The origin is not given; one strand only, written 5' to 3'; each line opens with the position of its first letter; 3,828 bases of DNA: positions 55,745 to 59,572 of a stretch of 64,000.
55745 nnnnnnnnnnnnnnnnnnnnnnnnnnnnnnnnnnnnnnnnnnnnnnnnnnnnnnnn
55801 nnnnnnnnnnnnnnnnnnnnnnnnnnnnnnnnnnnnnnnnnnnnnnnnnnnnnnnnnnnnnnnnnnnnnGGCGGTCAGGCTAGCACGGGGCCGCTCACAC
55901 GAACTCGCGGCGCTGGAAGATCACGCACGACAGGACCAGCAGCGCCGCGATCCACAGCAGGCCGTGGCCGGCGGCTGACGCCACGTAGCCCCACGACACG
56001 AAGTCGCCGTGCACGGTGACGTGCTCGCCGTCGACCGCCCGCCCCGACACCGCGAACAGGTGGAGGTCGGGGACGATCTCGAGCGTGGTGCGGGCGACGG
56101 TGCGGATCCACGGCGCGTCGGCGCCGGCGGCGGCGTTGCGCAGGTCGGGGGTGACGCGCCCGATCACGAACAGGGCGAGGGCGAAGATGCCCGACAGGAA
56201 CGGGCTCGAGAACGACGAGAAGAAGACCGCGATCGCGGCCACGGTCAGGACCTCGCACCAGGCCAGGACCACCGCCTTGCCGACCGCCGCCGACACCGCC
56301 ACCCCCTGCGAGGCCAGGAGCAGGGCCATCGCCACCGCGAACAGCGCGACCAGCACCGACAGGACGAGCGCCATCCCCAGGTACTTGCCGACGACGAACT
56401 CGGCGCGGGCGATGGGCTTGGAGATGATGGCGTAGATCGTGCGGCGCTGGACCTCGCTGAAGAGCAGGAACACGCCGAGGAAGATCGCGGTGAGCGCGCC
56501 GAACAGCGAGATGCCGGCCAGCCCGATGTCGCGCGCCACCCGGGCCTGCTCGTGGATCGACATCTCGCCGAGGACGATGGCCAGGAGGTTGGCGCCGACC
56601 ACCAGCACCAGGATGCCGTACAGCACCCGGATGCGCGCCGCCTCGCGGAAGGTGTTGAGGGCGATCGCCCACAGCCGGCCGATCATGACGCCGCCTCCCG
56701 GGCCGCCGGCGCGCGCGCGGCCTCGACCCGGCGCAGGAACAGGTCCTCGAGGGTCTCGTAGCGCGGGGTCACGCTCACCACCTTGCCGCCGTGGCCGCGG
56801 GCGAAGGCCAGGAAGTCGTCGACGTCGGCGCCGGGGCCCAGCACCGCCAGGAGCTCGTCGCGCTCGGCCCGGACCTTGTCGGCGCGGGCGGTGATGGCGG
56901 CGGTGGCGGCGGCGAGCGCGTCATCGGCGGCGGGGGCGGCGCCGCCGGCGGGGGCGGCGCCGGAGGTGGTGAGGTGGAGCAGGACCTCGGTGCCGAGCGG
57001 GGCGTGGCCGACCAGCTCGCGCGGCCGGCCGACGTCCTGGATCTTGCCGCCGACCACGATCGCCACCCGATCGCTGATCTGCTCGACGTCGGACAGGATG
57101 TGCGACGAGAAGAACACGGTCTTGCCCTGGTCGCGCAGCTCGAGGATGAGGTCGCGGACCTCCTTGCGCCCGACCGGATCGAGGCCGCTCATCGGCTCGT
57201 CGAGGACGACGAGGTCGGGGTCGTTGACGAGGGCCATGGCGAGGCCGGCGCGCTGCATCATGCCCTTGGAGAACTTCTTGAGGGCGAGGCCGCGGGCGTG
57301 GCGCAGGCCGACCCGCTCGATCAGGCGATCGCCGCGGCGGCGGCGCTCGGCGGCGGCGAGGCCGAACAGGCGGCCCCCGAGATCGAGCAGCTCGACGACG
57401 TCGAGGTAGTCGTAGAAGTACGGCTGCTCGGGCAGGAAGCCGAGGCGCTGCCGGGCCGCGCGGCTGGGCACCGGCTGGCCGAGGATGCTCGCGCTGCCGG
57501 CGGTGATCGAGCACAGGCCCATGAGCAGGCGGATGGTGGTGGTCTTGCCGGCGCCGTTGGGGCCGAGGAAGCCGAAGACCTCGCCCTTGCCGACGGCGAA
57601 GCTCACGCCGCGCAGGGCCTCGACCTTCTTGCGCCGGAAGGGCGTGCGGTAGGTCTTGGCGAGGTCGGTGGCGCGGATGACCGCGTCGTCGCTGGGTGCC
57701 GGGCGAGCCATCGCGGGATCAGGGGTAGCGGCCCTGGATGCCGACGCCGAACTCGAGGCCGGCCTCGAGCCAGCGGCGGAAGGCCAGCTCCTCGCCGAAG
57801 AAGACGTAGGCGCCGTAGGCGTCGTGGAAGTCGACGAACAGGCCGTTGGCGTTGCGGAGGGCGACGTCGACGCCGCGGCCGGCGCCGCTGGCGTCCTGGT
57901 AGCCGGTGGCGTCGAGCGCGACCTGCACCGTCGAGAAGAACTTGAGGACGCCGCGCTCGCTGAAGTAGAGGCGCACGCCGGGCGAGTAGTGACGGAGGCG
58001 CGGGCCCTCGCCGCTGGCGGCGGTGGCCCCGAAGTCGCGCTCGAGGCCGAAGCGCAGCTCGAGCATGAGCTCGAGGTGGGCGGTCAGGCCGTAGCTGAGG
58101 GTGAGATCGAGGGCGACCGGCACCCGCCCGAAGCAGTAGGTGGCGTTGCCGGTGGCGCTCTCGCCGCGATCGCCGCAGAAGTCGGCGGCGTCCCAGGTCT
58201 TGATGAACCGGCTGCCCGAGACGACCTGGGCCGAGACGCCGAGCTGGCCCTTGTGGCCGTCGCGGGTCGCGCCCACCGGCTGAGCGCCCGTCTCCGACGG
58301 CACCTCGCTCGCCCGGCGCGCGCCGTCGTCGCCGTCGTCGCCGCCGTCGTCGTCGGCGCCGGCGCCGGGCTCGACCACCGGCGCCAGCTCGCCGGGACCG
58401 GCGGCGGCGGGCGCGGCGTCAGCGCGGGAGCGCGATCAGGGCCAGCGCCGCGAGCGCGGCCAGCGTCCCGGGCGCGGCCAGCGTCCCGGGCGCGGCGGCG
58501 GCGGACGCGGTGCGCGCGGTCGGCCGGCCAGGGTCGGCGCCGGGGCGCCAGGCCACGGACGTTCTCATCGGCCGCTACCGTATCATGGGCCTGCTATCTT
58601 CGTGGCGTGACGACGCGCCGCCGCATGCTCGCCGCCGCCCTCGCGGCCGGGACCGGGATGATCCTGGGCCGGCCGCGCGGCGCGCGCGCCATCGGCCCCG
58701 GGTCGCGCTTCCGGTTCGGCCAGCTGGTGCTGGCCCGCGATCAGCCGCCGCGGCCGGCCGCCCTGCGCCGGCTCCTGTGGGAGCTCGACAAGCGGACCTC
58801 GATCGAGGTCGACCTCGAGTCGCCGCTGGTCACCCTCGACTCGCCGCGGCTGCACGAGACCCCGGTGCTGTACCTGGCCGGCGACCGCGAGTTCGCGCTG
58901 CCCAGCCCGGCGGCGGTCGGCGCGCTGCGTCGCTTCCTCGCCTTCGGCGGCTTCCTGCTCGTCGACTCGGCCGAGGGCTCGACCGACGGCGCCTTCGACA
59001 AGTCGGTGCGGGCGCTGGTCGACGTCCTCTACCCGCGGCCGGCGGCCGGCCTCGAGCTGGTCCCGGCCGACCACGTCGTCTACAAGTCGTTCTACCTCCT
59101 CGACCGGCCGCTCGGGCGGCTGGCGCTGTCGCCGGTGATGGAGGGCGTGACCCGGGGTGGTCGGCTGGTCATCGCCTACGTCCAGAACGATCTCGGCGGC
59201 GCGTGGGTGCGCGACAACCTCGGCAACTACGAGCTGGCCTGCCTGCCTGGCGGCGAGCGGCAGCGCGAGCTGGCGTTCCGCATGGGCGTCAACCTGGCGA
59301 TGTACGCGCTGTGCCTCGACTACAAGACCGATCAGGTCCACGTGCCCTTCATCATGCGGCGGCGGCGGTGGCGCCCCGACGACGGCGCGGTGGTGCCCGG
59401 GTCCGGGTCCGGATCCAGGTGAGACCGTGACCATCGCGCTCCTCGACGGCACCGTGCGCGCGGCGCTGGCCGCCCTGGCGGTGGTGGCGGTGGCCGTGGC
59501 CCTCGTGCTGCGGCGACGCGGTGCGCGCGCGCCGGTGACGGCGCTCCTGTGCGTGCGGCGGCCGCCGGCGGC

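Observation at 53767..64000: Two divergent envelope gene sets: outer-membrane barrel + ABC-2 exporter + tandem-AAA ATPase versus Tat-DUF4159 + BatA-like double-TM/VWA/GATase-like protein + 410-aa unknown + TolB-like protein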

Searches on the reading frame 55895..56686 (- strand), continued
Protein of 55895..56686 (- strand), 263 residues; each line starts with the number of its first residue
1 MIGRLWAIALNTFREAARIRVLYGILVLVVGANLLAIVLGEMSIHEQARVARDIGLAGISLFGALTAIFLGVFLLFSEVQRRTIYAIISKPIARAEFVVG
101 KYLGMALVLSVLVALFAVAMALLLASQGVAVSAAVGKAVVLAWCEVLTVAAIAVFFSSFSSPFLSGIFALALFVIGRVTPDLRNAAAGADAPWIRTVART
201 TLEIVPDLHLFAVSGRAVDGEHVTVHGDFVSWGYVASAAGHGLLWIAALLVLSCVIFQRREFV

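Call 73: search_protein_families(library=ncbifam, proteins=[L001:4766-7258:-, L001:7263-8060:-, L001:8117-8968:+, L001:2041-3447:-, L088:6757-9570:+, L089:9365-11434:+], max_evalue=1)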
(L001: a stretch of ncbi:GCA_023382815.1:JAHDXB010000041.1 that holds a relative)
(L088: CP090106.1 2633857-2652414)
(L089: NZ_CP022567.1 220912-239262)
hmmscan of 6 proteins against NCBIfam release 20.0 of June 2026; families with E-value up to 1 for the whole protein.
L001:4766-7258:- (830 aa): 0 families

L001:7263-8060:- (265 aa): 0 families

L001:8117-8968:+ (283 aa): 1 family
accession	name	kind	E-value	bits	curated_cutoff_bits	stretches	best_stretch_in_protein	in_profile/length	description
NF008668.0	PRK11669.1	equivalog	0.063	12.4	294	1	197-272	210-284/316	D-alanyl-D-alanine endopeptidase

L001:2041-3447:- (468 aa): 0 families

L088:6757-9570:+ (937 aa): 1 family
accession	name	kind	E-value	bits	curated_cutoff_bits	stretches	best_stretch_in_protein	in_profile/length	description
TIGR02226.1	two_anch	domain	9.6e-25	86.7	23.05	1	8-86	2-81/82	N-terminal double-transmembrane domain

L089:9365-11434:+ (689 aa): 2 families
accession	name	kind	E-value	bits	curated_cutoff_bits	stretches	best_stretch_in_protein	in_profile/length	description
NF058602.1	PrMnsylTfPmt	equivalog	0.028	13.2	800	1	2-69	113-177/530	protein O-mannosyltransferase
NF041895.1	choice_anch_V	domain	0.19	11.8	42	1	211-267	35-88/150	choice-of-anchor V domain-containing protein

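Call 74: search_protein_families(library=pfam, proteins=[L088:6757-9570:+, L089:9365-11434:+], max_evalue=0.01)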
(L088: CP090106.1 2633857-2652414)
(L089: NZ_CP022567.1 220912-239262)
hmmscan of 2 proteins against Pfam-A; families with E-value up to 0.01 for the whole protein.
L088:6757-9570:+ (937 aa): 2 families
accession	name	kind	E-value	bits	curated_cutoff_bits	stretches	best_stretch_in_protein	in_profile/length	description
PF13709.12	DUF4159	-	7.2e-52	176.3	25.9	1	698-917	1-202/202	Domain of unknown function (DUF4159)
PF07584.16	BatA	-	5.4e-20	72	25.9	1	7-81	2-77/77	Aerotolerance regulator N-terminal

L089:9365-11434:+ (689 aa): 1 family
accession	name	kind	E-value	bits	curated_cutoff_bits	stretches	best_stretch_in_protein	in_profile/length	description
PF07090.17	GATase1_like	-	2.1e-06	27.9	27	1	365-488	99-224/247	Putative glutamine amidotransferase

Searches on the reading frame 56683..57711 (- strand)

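Call 8: search_protein_families(library=pfam, proteins=[window:56683-57711:-], max_evalue=0.01)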
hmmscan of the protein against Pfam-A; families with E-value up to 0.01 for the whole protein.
window:56683-57711:- (342 aa): 2 families
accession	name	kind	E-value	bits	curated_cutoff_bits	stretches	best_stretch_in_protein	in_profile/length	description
PF00005.33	ABC_tran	-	9.4e-26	91.5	25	1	33-174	1-136/137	ABC transporter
PF13304.12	AAA_21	-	3.6e-10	40.8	27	1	133-204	224-298/304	AAA domain, putative AbiEii toxin, Type IV TA system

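Call 9: search_protein_families(library=ncbifam, proteins=[window:56683-57711:-], max_evalue=0.1)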
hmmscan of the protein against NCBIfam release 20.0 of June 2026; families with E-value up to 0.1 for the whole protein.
window:56683-57711:- (342 aa): 194 families (the best 25 are shown)
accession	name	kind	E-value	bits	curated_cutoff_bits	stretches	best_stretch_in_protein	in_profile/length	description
TIGR01188.1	drrA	subfamily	7.7e-60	202.7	312.45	1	29-327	5-299/302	daunorubicin resistance ABC transporter, ATP-binding protein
TIGR03522.1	GldA_ABC_ATP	equivalog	7.4e-49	166.8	402.6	1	15-225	6-211/301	gliding motility-associated ABC transporter ATP-binding subunit GldA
NF033858.1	ABC2_perm_RbbA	equivalog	1.1e-48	165.9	1050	1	7-236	262-487/909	ribosome-associated ATPase/putative transporter RbbA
TIGR03740.1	galliderm_ABC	subfamily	1.5e-47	162.2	309.75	1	28-225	11-203/223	lantibiotic protection ABC transporter ATP-binding subunit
NF010060.0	PRK13537.1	equivalog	2.1e-46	158.2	521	1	32-243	30-242/314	nodulation factor ABC transporter ATP-binding protein NodI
NF010059.0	PRK13536.1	equivalog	5.1e-42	143.8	549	1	14-243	43-270/342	nodulation factor ABC transporter ATP-binding protein NodI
TIGR01288.1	nodI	equivalog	3.8e-39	134.5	424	1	34-236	21-225/303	nodulation factor ABC transporter ATP-binding protein NodI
NF047565.1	PSM_export_PmtA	equivalog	1.1e-36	126.6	350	1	28-224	13-206/282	phenol-soluble modulin export ABC transporter ATP-binding protein PmtA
TIGR04406.1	LPS_export_lptB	equivalog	3.3e-36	124.8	240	1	13-236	3-225/239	LPS export ABC transporter ATP-binding protein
TIGR01186.1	proV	subfamily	5.7e-34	117.8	326.6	1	32-234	8-218/363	betaine/proline/choline family ABC transporter ATP-binding protein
TIGR03864.1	PQQ_ABC_ATP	hypoth_equivalog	5.7e-33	114.3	302.25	1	29-238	13-224/236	ABC transporter, ATP-binding subunit, PQQ-dependent alcohol dehydrogenase system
TIGR04521.1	ECF_ATPase_2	equivalog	2.1e-32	112.3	330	1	16-238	5-237/279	energy-coupling factor transporter ATPase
TIGR01257.1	rim_protein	equivalog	1.6e-30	104.9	4012.85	1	39-245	952-1157/2272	rim ABC transporter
NF040933.2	ABC_arch_GlcV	equivalog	7.6e-30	104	450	1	12-234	3-230/357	glucose ABC transporter ATP-binding protein GlcV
NF008144.0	PRK10895.1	equivalog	7.9e-30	104.1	381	1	10-234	2-225/241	LPS export ABC transporter ATP-binding protein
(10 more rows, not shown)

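Call 72: search_protein_families(library=padloc, proteins=[window:56683-57711:-], max_evalue=0.001)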
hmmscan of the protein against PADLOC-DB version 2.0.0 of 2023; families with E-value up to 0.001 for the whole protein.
window:56683-57711:- (342 aa): 5 families
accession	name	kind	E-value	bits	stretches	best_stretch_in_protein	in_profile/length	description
PDLC04135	mad3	-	2.7e-26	91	2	140-221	257-339/374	mads_3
PDLC04140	mad8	-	8.2e-12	43.3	1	28-211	12-239/314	mads_8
PDLC02980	AriA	-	2e-11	42.4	1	138-204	229-298/304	-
PDLC04213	HEC-02A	-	4.3e-05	21.2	0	166-204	233-271/337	-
PDLC04175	HEC-01A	-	0.00087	16.4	0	145-202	247-305/363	-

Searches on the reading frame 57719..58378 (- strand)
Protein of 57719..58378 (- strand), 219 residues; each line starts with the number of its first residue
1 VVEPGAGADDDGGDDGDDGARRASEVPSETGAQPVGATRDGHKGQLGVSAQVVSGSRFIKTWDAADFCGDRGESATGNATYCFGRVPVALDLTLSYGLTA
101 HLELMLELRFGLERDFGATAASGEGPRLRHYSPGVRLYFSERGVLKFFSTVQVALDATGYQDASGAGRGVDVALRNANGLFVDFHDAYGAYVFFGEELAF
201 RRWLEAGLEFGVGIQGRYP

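Call 8: search_protein_families(library=pfam, proteins=[window:57719-58378:-], max_evalue=0.01)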
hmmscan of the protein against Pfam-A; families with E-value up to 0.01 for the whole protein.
window:57719-58378:- (219 aa): 0 families

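Call 9: search_protein_families(library=ncbifam, proteins=[window:57719-58378:-], max_evalue=0.1)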
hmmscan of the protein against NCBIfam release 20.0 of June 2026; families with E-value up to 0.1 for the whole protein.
window:57719-58378:- (219 aa): 1 family
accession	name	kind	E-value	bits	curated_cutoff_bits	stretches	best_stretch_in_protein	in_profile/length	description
NF008668.0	PRK11669.1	equivalog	0.04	13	294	1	133-208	210-284/316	D-alanyl-D-alanine endopeptidase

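Call 11: search_protein_families(library=pfam, proteins=[window:57719-58378:-], max_evalue=10)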
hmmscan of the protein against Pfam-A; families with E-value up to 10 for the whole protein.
window:57719-58378:- (219 aa): 1 family
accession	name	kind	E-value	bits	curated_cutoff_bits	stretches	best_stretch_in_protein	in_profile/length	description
PF07920.16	DUF1684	-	0.19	12.4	25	1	155-196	75-117/139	Protein of unknown function (DUF1684)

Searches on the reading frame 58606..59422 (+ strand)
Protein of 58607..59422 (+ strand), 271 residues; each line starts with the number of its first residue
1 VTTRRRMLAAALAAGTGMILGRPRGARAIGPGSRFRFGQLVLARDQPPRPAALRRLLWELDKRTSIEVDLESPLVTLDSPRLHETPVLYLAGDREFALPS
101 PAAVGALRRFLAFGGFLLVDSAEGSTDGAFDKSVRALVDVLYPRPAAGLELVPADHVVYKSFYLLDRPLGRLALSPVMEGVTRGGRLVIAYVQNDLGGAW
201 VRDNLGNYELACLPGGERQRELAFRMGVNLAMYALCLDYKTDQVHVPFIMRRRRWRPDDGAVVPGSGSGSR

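Call 8: search_protein_families(library=pfam, proteins=[window:58606-59422:+], max_evalue=0.01)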
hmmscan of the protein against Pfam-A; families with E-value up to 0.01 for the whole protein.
window:58606-59422:+ (272 aa): 0 families

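Call 9: search_protein_families(library=ncbifam, proteins=[window:58606-59422:+], max_evalue=0.1)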
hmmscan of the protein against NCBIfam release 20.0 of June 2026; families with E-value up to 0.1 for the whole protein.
window:58606-59422:+ (272 aa): 0 families

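Call 11: search_protein_families(library=pfam, proteins=[window:58606-59422:+], max_evalue=10)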
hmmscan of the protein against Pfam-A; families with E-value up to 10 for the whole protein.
window:58606-59422:+ (272 aa): 0 families

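Call 72: search_protein_families(library=padloc, proteins=[window:58607-59422:+], max_evalue=0.001)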
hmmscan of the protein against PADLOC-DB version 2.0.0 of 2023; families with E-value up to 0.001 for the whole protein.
window:58607-59422:+ (271 aa): 0 families

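Call 74: search_protein_families(library=pfam, proteins=[window:58607-59422:+], max_evalue=0.01)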
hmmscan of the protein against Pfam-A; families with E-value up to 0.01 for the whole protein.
window:58607-59422:+ (271 aa): 1 family
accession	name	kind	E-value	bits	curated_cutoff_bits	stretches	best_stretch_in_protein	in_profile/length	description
PF13709.12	DUF4159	-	3.9e-39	134.7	25.9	1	50-235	17-202/202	Domain of unknown function (DUF4159)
